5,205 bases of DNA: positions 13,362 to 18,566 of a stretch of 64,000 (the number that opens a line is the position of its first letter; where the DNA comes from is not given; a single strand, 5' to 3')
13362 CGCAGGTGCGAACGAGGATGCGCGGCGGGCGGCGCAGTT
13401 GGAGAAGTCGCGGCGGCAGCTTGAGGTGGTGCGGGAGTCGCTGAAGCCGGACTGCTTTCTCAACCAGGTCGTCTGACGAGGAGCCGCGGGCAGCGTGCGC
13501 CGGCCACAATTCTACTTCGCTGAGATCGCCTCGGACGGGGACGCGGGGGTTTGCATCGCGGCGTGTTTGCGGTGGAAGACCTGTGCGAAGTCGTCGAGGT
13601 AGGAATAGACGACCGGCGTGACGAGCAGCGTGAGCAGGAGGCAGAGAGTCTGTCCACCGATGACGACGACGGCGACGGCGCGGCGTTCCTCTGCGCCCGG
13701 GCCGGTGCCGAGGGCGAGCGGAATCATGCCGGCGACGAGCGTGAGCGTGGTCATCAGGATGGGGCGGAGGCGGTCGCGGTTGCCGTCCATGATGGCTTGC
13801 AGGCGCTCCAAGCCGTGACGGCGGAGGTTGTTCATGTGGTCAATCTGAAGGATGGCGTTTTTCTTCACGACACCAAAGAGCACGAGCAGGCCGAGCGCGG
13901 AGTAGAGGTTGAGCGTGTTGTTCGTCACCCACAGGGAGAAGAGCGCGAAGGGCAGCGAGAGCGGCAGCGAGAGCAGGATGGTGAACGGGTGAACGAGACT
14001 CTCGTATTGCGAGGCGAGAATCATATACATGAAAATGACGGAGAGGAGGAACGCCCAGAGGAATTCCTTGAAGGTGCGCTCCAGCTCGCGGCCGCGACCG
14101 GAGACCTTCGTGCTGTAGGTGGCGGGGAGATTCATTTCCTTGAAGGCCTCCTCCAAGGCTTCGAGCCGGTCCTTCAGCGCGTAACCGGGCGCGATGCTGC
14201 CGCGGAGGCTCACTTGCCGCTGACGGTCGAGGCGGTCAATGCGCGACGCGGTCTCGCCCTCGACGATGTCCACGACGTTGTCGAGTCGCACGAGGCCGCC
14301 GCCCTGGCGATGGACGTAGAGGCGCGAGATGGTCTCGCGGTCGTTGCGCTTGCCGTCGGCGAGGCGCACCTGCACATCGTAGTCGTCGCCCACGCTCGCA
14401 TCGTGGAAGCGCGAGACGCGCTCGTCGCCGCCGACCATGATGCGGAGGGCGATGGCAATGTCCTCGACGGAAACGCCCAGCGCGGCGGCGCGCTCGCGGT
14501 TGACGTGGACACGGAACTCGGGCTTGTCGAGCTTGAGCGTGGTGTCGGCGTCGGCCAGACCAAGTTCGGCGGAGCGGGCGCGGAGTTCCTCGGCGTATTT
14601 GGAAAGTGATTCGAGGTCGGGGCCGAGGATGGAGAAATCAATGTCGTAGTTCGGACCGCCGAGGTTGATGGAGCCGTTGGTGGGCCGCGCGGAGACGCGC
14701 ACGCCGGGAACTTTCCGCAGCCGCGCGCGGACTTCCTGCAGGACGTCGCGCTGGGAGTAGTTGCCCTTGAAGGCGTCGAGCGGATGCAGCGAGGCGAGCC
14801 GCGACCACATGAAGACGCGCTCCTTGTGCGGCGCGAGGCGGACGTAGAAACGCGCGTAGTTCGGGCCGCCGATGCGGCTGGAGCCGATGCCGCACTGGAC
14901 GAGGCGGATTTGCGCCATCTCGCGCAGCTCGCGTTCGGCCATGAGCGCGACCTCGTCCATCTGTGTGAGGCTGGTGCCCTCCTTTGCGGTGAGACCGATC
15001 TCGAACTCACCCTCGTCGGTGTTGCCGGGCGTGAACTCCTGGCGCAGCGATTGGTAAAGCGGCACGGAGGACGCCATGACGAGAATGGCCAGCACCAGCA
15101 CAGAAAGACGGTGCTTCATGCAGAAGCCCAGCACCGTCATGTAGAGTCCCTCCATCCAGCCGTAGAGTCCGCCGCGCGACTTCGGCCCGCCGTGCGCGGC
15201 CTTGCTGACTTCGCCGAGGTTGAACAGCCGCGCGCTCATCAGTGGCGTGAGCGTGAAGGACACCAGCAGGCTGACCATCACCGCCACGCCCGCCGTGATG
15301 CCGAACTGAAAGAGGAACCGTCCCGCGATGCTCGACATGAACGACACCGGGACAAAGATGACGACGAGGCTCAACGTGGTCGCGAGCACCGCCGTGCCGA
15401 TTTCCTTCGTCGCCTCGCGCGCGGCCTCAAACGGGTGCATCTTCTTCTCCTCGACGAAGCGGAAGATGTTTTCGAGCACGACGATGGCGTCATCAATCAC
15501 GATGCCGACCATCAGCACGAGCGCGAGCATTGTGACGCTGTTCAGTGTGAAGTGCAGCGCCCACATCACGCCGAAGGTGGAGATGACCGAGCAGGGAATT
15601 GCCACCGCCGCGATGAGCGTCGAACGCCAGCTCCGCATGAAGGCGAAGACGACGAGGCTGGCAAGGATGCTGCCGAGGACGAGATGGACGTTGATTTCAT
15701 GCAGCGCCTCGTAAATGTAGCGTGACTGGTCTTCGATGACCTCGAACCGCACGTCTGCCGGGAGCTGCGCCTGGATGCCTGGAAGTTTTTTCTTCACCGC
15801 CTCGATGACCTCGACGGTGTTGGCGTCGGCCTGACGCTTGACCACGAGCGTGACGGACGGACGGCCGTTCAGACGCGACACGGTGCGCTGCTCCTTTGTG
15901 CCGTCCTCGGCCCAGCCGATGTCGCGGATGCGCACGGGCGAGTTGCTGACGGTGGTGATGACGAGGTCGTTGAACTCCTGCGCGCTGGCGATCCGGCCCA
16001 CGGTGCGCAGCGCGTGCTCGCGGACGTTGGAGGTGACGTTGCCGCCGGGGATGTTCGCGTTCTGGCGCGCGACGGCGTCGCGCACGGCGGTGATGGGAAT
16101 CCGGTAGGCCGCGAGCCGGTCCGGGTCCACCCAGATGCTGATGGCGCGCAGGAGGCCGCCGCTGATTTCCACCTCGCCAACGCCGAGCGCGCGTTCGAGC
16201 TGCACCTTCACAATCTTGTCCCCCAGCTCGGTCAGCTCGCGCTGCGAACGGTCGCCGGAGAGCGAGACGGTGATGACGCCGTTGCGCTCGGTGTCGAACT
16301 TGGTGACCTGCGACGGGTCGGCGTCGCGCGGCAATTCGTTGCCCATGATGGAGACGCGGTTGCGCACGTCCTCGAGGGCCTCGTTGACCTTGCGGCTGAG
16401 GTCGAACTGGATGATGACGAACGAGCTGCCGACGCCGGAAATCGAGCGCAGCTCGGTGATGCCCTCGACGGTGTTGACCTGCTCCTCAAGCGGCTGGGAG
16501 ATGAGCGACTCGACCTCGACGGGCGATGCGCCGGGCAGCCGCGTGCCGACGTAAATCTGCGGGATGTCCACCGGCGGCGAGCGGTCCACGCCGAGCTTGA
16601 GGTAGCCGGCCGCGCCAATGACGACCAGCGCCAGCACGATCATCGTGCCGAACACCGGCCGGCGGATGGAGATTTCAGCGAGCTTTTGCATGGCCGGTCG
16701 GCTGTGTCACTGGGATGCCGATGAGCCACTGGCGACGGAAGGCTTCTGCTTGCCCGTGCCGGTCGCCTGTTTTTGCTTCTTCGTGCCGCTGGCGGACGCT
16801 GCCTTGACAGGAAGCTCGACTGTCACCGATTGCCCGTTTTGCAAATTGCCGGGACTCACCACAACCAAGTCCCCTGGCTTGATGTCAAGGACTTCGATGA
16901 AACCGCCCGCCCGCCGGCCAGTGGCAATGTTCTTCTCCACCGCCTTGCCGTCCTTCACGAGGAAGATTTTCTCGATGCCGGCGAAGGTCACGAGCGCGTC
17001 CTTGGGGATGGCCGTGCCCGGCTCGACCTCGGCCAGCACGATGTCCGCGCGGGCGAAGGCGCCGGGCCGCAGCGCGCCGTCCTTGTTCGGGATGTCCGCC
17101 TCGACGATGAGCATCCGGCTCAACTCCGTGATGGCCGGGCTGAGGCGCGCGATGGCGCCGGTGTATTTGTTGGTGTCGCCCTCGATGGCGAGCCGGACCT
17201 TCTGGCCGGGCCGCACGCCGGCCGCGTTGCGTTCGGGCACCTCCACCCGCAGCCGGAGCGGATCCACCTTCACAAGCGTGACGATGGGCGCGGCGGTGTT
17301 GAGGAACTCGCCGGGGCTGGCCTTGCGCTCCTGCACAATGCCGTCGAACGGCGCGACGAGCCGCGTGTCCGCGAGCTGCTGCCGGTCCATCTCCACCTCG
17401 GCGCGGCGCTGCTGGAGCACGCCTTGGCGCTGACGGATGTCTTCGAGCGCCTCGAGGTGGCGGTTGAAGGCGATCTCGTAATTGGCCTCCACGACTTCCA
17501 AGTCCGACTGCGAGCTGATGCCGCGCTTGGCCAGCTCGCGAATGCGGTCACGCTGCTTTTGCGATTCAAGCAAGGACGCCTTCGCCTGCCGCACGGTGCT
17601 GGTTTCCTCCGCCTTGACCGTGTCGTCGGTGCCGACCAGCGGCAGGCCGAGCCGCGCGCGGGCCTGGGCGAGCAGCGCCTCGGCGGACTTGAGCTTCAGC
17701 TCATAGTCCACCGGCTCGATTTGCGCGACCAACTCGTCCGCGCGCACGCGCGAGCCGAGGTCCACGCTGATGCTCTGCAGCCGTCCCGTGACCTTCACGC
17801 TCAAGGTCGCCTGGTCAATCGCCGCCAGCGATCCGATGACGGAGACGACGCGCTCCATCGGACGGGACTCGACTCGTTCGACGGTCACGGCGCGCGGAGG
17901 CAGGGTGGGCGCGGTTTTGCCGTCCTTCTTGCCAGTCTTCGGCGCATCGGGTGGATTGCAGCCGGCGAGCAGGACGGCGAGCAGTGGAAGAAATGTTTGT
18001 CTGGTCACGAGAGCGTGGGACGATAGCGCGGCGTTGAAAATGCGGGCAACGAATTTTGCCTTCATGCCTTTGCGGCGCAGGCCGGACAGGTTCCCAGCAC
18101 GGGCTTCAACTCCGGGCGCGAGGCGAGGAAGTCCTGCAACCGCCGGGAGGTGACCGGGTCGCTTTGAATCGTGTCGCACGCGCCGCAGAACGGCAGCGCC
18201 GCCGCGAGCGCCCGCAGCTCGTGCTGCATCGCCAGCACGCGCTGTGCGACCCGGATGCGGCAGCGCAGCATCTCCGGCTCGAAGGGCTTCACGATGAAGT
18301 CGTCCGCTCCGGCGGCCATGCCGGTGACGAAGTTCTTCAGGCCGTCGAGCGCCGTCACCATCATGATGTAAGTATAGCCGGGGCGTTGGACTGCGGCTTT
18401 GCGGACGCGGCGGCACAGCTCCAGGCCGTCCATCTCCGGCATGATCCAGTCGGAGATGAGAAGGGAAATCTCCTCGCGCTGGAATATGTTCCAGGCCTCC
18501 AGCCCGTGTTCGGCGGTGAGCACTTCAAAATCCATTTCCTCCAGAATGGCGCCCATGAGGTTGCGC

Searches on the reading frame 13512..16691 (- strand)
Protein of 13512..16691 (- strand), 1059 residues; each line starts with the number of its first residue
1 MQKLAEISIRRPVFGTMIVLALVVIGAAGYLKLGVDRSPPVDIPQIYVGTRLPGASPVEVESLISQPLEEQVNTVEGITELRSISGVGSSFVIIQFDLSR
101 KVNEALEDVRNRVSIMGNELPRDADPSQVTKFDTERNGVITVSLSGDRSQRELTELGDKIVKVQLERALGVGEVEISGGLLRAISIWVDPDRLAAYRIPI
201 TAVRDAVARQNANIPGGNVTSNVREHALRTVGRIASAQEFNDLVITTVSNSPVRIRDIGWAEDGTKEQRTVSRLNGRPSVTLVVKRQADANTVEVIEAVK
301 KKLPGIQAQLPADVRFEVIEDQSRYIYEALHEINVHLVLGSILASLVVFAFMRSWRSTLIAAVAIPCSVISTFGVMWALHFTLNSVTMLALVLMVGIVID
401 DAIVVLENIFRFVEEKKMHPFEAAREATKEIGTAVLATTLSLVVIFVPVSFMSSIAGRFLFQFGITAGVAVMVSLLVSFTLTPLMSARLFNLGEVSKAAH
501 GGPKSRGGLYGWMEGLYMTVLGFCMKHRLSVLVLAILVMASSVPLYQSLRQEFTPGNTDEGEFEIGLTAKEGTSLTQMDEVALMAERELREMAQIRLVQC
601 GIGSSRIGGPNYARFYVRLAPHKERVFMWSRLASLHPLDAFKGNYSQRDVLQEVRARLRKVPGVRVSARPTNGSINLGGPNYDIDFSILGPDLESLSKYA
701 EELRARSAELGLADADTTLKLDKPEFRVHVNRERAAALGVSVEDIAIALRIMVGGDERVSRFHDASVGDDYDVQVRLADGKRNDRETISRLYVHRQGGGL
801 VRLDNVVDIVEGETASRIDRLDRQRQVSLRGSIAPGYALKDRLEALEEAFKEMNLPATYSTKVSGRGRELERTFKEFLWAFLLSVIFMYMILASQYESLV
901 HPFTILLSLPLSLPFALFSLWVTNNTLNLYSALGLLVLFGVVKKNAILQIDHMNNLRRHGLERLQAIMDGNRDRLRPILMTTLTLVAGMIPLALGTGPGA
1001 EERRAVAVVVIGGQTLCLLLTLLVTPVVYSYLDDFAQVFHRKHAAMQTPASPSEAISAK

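Call 87: search_protein_families(library=pfam, proteins=[window:13512-16691:-], max_evalue=1e-8)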
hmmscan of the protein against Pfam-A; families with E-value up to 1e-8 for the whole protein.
window:13512-16691:- (1059 aa): 2 families
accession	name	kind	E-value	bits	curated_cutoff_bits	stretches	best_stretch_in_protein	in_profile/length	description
PF00873.25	ACR_tran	-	4.1e-256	852.9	28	1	5-1032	2-1020/1021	AcrB/AcrD/AcrF family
PF03176.21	MMPL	-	1.6e-14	54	20.5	1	333-485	145-298/333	MMPL family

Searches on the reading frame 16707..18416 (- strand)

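Call 87: search_protein_families(library=pfam, proteins=[window:16707-18416:-], max_evalue=1e-8)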
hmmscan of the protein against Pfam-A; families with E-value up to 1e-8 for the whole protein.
window:16707-18416:- (569 aa): 2 families
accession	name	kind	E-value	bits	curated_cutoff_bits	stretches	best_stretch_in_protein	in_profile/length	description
PF16576.10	HlyD_D23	-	2.3e-20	73.2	30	1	191-455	6-214/214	Barrel-sandwich domain of CusB or HlyD membrane-fusion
PF13437.12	HlyD_3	-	4.5e-20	72.8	22.2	1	353-452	2-106/106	HlyD family secretion protein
